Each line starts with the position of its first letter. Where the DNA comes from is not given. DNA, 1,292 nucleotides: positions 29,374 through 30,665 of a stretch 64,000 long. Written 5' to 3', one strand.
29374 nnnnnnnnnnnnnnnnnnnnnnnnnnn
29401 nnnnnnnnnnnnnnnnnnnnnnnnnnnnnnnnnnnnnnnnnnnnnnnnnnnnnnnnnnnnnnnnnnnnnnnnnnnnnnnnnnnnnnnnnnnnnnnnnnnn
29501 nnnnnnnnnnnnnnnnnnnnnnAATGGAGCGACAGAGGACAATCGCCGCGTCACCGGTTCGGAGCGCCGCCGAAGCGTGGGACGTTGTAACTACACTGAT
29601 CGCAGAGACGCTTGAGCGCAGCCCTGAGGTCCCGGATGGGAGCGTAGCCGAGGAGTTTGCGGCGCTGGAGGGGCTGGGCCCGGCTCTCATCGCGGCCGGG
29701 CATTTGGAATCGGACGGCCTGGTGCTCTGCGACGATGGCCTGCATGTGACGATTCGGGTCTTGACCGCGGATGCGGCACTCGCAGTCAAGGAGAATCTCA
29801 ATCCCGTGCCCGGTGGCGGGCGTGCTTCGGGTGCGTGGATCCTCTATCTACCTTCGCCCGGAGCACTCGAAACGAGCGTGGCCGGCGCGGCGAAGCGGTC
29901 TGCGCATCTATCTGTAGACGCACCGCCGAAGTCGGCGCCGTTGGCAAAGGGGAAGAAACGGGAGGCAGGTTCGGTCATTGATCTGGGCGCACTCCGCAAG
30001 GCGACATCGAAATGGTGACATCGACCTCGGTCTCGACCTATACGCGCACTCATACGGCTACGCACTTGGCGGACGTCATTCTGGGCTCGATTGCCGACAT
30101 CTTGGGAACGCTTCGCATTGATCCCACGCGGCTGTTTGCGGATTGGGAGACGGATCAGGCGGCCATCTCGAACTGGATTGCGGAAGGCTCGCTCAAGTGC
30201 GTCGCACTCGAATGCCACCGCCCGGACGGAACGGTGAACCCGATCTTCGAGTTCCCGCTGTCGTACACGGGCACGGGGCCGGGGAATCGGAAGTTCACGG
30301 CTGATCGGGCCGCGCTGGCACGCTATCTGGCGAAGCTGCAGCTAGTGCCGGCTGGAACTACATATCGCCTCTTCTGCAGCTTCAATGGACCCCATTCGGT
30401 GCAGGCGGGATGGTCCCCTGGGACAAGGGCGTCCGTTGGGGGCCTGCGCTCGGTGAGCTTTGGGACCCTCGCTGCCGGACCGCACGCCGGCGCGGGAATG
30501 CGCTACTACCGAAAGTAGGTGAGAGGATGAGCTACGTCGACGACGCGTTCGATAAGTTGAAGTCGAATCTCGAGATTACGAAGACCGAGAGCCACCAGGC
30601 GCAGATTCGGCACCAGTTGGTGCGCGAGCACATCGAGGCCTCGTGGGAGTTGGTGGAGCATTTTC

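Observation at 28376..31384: Type III CBASS-like operon in inverted order: TRIP13-like ATPase - two small unknown proteins - SMODS/CD-NTase, with no canonical effector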

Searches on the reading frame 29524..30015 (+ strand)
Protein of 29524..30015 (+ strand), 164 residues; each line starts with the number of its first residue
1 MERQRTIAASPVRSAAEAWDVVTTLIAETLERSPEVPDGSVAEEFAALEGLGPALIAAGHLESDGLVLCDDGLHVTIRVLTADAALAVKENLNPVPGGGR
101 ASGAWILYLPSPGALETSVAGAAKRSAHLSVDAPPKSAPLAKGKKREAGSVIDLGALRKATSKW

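Call 6: search_protein_families(library=pfam, proteins=[window:29524-30015:+], max_evalue=1)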
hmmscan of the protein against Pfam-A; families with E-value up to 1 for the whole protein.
window:29524-30015:+ (164 aa): 1 family
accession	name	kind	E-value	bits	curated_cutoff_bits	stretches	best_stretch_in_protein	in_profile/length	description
PF01144.29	CoA_trans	-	0.18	11.6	23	1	71-126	54-112/217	Coenzyme A transferase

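Call 7: search_protein_families(library=padloc, proteins=[window:29524-30015:+], max_evalue=1)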
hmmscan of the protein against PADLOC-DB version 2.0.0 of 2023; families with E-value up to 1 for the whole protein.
window:29524-30015:+ (164 aa): 2 families
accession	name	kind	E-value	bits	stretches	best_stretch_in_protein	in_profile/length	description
PDLC00885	HORMA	-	4e-35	119.3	1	1-162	1-157/159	HORMA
PDLC00881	HORMA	-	6.8e-09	33.8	1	4-122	6-117/157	HORMA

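Call 8: search_protein_families(library=ncbifam, proteins=[window:29524-30015:+], max_evalue=0.01)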
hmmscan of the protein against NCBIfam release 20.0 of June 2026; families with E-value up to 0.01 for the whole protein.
window:29524-30015:+ (164 aa): 0 families

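Call 10: search_solved_structures(query=window:29524-30015:+, max_evalue=1, show_alignments=1)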
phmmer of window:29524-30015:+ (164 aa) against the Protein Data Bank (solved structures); distinct sequences matched with E-value up to 1: 4.
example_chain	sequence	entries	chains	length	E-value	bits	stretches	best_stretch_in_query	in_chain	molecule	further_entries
6p8p_A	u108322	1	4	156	5e-05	26.5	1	4-156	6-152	Uncharacterized protein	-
6p8s_C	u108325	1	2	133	0.00047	23.3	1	4-125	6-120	HORMA1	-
4rzp_A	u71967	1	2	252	0.24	14.5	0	54-160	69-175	Engineered Protein OR366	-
4dn7_A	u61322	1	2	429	0.25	14.4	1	48-84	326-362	ABC transporter, ATP-binding protein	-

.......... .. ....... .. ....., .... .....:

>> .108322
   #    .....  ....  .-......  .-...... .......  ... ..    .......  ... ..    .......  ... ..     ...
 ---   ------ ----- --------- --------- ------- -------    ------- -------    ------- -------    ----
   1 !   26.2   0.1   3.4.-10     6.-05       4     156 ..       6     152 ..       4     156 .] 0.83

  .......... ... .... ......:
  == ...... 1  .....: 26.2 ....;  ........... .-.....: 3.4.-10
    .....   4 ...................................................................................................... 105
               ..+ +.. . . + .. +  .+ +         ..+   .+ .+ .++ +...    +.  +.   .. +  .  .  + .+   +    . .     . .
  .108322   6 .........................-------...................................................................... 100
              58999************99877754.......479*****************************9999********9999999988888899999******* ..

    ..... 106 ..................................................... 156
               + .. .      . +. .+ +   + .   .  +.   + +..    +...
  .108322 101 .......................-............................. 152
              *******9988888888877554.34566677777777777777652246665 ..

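Call 44: find_homologous_proteins(query=window:29524-30015:+, max_evalue=0.00001)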
Query window:29524-30015:+ (164 aa): 307 proteins with E <= 0.00001 among 747 candidates; the best 120 are listed.
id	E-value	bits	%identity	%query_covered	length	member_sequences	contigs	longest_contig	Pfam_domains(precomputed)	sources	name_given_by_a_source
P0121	2.1e-97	341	100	100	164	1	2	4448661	PF27322.1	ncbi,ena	-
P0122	4.4e-84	298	86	100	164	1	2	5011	PF27322.1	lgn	-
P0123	4.1e-82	292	85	100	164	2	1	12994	PF27322.1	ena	-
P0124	6.7e-80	284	84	100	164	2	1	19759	PF27322.1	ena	-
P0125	7.4e-78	278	82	100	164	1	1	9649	PF27322.1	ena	-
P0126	8.9e-76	271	80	100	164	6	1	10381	PF27322.1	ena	-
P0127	1.0e-74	268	80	100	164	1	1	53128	PF27322.1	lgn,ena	-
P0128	1.6e-72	260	77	100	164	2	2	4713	PF27322.1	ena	-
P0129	2.4e-72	260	77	100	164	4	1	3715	PF27322.1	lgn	-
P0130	3.5e-72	259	79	98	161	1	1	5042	PF27322.1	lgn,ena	-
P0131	1.0e-71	258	78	100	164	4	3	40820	PF27322.1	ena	-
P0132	1.3e-70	254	76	100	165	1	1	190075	PF27322.1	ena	-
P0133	5.1e-70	252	75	99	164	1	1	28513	PF27322.1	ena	-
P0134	1.9e-69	250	75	99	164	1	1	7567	PF27322.1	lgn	-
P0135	2.3e-69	250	75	100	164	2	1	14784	PF27322.1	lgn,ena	-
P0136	3.4e-69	250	74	99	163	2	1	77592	PF27322.1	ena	-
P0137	4.4e-69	249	74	99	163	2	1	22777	PF27322.1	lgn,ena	-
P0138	6.1e-69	249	76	100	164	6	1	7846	PF27322.1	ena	-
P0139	7.2e-69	249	74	100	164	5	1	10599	PF27322.1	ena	-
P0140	8.1e-69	248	74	100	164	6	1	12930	PF27322.1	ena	-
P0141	1.4e-68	248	75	99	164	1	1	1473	PF27322.1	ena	-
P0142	3.3e-68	246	73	100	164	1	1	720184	PF27322.1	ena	-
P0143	4.3e-68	246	73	100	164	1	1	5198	PF27322.1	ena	-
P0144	5.2e-68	246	76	99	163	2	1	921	PF27322.1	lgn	-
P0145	9.7e-68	245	74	100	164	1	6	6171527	PF27322.1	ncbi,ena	-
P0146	1.1e-67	245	72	100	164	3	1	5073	PF27322.1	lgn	-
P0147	1.6e-67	244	74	100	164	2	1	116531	PF27322.1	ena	-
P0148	2.1e-67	244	74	100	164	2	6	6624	PF27322.1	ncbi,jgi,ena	-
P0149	3.4e-67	243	74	100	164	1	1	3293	PF27322.1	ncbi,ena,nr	ncbi:MAG: hypothetical protein OXC54_00380 [Rhodospirillaceae bacterium]|nr:hypothetical protein [Rh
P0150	3.7e-67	243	74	100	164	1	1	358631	PF27322.1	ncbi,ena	-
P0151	4.9e-67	243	77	97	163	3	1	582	PF27322.1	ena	-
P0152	2.1e-66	241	73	100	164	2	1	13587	PF27322.1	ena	-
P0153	2.7e-66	240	72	100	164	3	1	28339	PF27322.1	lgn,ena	-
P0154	3.2e-66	240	74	99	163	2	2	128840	PF27322.1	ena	-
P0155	6.0e-66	239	75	99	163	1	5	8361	PF27322.1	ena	-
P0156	7.1e-66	239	70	100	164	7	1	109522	PF27322.1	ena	-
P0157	7.3e-66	239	72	100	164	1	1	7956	PF27322.1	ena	-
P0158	9.2e-66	238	73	100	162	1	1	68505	PF27322.1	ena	-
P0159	1.2e-65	238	73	100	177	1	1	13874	PF27322.1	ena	-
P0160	1.6e-65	238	71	100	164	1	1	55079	PF27322.1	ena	-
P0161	2.1e-65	237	71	100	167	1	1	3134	PF27322.1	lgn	-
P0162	3.6e-65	236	72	100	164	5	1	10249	PF27322.1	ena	-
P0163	4.2e-65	236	71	100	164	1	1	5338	PF27322.1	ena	-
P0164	4.3e-65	236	70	100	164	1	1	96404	PF27322.1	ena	-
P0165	7.8e-65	235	72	99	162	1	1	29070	PF27322.1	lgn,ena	-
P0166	8.0e-65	235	73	100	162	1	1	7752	PF27322.1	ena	-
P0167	1.0e-64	235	71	100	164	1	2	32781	PF27322.1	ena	-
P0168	1.2e-64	235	73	100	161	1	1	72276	PF27322.1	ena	-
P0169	1.7e-64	234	71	100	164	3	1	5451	PF27322.1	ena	-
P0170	1.9e-64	234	71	100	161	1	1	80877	PF27322.1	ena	-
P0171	2.7e-64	234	73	100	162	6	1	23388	PF27322.1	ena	-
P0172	2.7e-64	234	73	100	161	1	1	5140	PF27322.1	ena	-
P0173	4.2e-64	233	71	100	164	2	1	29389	PF27322.1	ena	-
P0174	4.8e-64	233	70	100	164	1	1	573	PF27322.1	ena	-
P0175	6.0e-64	233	72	100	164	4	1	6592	PF27322.1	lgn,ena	-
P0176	7.3e-64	232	71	100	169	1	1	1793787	PF27322.1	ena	-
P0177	7.6e-64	232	71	100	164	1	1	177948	PF27322.1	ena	-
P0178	7.8e-64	232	72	100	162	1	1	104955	PF27322.1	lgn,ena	-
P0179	7.8e-64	232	71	100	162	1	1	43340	PF27322.1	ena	-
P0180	8.4e-64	232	73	100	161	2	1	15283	PF27322.1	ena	-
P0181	1.1e-63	232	71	100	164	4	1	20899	PF27322.1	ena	-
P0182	1.1e-63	232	70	100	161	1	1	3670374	PF27322.1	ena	-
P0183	1.4e-63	231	72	100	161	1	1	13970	PF27322.1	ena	-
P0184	1.9e-63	231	73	100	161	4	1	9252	PF27322.1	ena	-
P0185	5.1e-63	230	70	97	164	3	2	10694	PF27322.1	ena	-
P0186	6.7e-63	229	69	100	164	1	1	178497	PF27322.1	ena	-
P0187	8.4e-63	229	70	100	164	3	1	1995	PF27322.1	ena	-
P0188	8.6e-63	229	72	100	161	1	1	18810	PF27322.1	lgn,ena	-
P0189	1.2e-62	228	72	100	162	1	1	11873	PF27322.1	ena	-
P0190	1.5e-62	228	70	100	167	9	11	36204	PF27322.1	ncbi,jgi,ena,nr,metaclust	ncbi:MAG: hypothetical protein OXF79_03395 [Chloroflexi bacterium]|nr:hypothetical protein [Chlorofl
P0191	1.6e-62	228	68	100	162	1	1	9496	PF27322.1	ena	-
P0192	2.2e-62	227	70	100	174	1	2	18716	PF27322.1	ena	-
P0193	2.3e-62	227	69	100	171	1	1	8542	PF27322.1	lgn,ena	-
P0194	3.1e-62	227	69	100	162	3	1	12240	PF27322.1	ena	-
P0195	3.2e-62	227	71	100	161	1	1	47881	PF27322.1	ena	-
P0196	3.8e-62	227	70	100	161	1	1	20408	PF27322.1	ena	-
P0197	4.2e-62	227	69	100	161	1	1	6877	PF27322.1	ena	-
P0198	5.1e-62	226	70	100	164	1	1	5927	PF27322.1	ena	-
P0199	7.6e-62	226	71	99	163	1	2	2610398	PF27322.1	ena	-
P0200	2.2e-61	224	69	99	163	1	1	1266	PF27322.1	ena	-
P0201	2.6e-61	224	70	100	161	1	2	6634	PF27322.1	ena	-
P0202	3.3e-61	224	69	100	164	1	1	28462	PF27322.1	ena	-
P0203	3.6e-61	224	68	100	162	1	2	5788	PF27322.1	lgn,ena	-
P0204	5.8e-61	223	67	100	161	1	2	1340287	PF27322.1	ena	-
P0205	6.6e-61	223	68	100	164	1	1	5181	PF27322.1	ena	-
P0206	7.7e-61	222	68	100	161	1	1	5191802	PF27322.1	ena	-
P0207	9.9e-61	222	68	100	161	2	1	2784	PF27322.1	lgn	-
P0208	1.2e-60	222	70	100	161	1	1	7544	PF27322.1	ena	-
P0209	2.0e-60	221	69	99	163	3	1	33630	PF27322.1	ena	-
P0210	2.9e-60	221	66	100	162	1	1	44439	PF27322.1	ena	-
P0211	4.7e-60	220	69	100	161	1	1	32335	PF27322.1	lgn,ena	-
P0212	4.8e-60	220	66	100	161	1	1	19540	PF27322.1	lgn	-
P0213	6.6e-60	219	68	100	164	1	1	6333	PF27322.1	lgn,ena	-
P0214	7.2e-60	219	66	100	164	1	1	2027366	PF27322.1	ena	-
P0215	1.1e-59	219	68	100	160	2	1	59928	PF27322.1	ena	-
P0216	1.3e-59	218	68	100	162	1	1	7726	PF27322.1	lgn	-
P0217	2.0e-59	218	70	99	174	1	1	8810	PF27322.1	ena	-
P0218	3.7e-59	217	68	100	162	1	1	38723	PF27322.1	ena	-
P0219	3.9e-59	217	70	100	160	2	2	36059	PF27322.1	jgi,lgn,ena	-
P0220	4.2e-59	217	72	90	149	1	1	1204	PF27322.1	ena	-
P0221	7.4e-59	216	68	100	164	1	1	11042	PF27322.1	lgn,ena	-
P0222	2.3e-58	214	66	99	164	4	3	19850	PF27322.1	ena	-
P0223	7.0e-58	213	65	99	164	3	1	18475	PF27322.1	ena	-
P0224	7.8e-58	213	67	100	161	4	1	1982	PF27322.1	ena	-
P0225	1.0e-57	212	65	99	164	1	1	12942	PF27322.1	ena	-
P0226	2.0e-57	211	65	97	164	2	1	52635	PF27322.1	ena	-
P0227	2.8e-57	211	66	99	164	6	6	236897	PF27322.1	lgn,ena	-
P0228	3.1e-57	211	68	99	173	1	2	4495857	PF27322.1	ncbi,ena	-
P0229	4.1e-57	210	65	99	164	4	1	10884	PF27322.1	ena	-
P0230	5.3e-57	210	67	97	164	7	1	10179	PF27322.1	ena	-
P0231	6.3e-57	210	65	96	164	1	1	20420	PF27322.1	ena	-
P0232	1.2e-56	209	65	97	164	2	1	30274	PF27322.1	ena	-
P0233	1.7e-56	208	72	90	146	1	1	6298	PF27322.1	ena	-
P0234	5.0e-56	207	66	99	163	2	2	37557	PF27322.1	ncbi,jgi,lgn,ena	-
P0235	6.1e-56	207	65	97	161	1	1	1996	PF27322.1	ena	-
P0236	8.3e-56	206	66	96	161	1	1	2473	PF27322.1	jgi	jgi:hypothetical protein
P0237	1.2e-55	206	66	97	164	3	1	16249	PF27322.1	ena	-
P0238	1.7e-55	205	64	100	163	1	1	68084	PF27322.1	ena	-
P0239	1.9e-55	205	66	96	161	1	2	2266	PF27322.1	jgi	jgi:hypothetical protein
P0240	2.2e-55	205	63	97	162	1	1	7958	PF27322.1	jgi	jgi:hypothetical protein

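Call 53: predict_structure(alignment_id=A1)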
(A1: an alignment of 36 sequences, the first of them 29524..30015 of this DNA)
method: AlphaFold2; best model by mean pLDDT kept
length: 164 residues; sequences in the alignment: 36
mean_pLDDT: 76.5   pTM: 0.72
mean pLDDT of the five models: 76.5, 74.1, 73.8, 71.9, 71.0
residues with pLDDT >= 90: 43; 70-90: 74; 50-70: 23; < 50: 24
segments of 3 or more residues with pLDDT < 50: 142-158, 160-164
pLDDT, mean of each block of 10 residues (from residue 1): 54 87 88 88 91 91 89 84 77 62 88 86 91 78 40 43 44
secondary structure, 60 per line:
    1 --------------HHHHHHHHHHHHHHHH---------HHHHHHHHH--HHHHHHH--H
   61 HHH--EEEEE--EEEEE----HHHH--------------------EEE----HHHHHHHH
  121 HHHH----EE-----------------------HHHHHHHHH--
elements in order: H15-30 H40-48 H51-57 H60-63 E66-70 E73-77 H82-85 E106-108 H113-124 H154-162

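Call 58: fold_search(model_id=the predicted structure, library=pdb)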
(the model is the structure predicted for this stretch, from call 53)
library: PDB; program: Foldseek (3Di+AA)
matches with E <= 10: 69; with E <= 0.001: 4
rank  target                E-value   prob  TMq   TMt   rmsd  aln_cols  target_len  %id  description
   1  6p8p_B                7.3e-06  1.00  0.55  0.66   4.0       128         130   28  Structure of P. aeruginosa ATCC27853 HORMA1 (released 2019-12-25)
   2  6p8s_C                8.4e-06  1.00  0.55  0.66   4.1       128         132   26  Structure of P. aeruginosa ATCC27853 HORMA1:HORMA2:Peptide 1 complex (released 2019-12-25)
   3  6p8p_A                9.5e-06  1.00  0.55  0.66   4.0       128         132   27  Structure of P. aeruginosa ATCC27853 HORMA1 (released 2019-12-25)
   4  6p8p_D                1.3e-05  1.00  0.56  0.68   3.5       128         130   28  Structure of P. aeruginosa ATCC27853 HORMA1 (released 2019-12-25)
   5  4s21_A                2.2e+00  0.01  0.13  0.06  13.5        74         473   18  Crystal structure of the photosensory core module of bacteriophytochrome RPA3015 from R. palustris (released 2015-07-15)
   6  7q5u_EEE              2.3e+00  0.05  0.19  0.13   9.6        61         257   18  The tandem SH2 domains of SYK with a bound CD3G diphospho-ITAM peptide (released 2021-11-24)
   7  7q5u_AAA              2.3e+00  0.05  0.19  0.13   9.7        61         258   18  The tandem SH2 domains of SYK with a bound CD3G diphospho-ITAM peptide (released 2021-11-24)
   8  2dk8_MODEL_1_A        2.5e+00  0.02  0.15  0.24  12.1        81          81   14  Solution structure of rpc34 subunit in RNA polymerase III from mouse (released 2006-10-06)
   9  3qp8_C                2.7e+00  0.01  0.13  0.12  14.5        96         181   12  Crystal structure of CviR (Chromobacterium violaceum 12472) ligand-binding domain bound to C10-HSL (released 2011-03-30)
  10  3qp6                  3.0e+00  0.01  0.13  0.09  14.4        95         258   12  Crystal structure of CviR (Chromobacterium violaceum 12472) bound to C6-HSL (released 2011-03-30)
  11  7ey6_A                3.2e+00  0.02  0.16  0.07  23.0       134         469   13  The portal protein (GP8) of bacteriophage T7 (released 2021-09-22)
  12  7q5u_CCC              3.7e+00  0.03  0.18  0.12  10.1        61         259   18  The tandem SH2 domains of SYK with a bound CD3G diphospho-ITAM peptide (released 2021-11-24)
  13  7l5a                  4.0e+00  0.02  0.15  0.07  10.2        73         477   14  Crystal structure of the photosensory module from Xanthomonas campestris bacteriophytochrome XccBphP in the Pfr state (released 2021-12-29)
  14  6r27_C                4.0e+00  0.01  0.14  0.06  12.2        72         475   14  Crystallographic superstructure of the photosensory core module (PAS-GAF-PHY) of the bacterial phytochrome Agp1 (AtBph (released 2020-04-01)
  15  5gom_B                4.0e+00  0.01  0.16  0.08  18.6       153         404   12  Truncated mitofusin-1, transition-like state (released 2017-02-01)
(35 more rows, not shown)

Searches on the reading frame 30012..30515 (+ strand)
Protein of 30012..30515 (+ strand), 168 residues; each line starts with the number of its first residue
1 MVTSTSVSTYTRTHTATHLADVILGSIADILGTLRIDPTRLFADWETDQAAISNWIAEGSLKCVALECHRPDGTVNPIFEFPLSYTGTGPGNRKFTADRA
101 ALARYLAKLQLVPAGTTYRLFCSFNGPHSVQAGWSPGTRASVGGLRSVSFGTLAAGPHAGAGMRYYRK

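Call 6: search_protein_families(library=pfam, proteins=[window:30012-30515:+], max_evalue=1)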
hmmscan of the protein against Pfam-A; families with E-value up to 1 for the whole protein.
window:30012-30515:+ (168 aa): 1 family
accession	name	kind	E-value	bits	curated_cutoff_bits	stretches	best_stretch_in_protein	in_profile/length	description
PF18173.6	bacHORMA_2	-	9.1e-22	78.1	27.3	1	5-168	2-165/166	Bacterial HORMA domain 2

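Call 7: search_protein_families(library=padloc, proteins=[window:30012-30515:+], max_evalue=1)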
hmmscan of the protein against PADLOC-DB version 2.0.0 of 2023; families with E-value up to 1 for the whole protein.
window:30012-30515:+ (168 aa): 3 families
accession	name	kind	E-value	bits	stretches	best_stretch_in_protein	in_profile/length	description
PDLC00883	HORMA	-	5.1e-78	258.7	1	3-167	2-166/167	HORMA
PDLC00882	HORMA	-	3.4e-24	83.6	1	4-168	1-165/166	HORMA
PDLC02878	DpdH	-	0.00098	15.1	1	24-70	388-435/1015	DpdH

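Call 8: search_protein_families(library=ncbifam, proteins=[window:30012-30515:+], max_evalue=0.01)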
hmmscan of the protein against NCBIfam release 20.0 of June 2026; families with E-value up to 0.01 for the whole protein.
window:30012-30515:+ (168 aa): 0 families

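Call 11: search_solved_structures(query=window:30012-30515:+, max_evalue=1, show_alignments=1)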
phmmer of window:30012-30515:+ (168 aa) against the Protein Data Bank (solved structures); distinct sequences matched with E-value up to 1: 5.
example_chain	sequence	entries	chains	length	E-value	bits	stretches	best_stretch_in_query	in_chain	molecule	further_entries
6p8r_A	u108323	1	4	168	2.9e-17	66.2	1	4-160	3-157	HORMA domain containing protein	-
6p8s_A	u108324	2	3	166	4.8e-17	65.5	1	6-160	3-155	HORMA domain containing protein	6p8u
6p8o_A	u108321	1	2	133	1.2e-13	54.4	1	6-135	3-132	HORMA domain containing protein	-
5nbl_E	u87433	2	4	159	0.51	13.4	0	79-146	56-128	nAct-Nanobody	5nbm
5j1s_C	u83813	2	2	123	0.57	13.2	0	85-142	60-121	VHH domain BS-2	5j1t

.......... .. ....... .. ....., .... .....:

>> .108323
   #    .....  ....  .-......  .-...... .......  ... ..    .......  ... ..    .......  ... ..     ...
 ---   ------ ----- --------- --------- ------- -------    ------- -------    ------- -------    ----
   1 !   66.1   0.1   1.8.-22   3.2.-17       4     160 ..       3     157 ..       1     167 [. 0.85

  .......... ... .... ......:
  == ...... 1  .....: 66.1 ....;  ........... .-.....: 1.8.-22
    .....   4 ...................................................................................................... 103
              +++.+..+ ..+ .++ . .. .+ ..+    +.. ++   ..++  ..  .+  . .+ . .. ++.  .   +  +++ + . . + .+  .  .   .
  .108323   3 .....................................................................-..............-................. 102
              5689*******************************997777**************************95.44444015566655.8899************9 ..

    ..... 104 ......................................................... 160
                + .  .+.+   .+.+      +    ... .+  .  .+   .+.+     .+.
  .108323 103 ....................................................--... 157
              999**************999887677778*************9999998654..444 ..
